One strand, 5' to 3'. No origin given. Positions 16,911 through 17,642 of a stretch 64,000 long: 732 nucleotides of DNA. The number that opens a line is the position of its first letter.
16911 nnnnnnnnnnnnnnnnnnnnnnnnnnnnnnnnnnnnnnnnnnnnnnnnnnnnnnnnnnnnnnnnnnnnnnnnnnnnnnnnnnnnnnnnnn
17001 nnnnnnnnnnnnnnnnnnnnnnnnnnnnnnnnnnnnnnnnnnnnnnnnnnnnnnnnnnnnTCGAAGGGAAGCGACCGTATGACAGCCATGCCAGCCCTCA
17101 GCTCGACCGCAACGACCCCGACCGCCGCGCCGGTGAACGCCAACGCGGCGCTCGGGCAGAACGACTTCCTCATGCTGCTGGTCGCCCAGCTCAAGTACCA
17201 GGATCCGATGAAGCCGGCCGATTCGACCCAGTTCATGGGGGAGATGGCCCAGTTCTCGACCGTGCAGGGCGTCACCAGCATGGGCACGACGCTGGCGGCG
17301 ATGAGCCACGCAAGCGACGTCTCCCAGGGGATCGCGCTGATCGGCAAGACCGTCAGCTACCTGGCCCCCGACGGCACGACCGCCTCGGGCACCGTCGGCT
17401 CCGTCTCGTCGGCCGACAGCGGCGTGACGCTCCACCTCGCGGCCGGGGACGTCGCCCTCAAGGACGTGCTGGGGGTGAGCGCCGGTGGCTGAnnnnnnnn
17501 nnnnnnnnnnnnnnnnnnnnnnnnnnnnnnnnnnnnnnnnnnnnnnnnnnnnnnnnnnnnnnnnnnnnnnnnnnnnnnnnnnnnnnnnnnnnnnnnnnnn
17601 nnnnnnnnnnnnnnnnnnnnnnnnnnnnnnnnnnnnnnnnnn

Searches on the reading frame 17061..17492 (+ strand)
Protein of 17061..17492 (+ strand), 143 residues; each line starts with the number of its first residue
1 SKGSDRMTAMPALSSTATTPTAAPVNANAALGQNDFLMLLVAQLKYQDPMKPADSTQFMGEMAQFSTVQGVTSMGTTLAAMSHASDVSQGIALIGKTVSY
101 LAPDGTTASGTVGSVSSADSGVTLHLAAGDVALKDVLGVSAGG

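Call 40: search_protein_families(library=pfam, proteins=[window:17061-17492:+], max_evalue=0.0001)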
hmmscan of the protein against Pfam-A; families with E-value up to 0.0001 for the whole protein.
window:17061-17492:+ (143 aa): 1 family
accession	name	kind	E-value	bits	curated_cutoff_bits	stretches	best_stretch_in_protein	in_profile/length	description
PF03963.19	FlgD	-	1.3e-20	73.8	27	1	13-78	10-73/75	Flagellar hook capping protein - N-terminal region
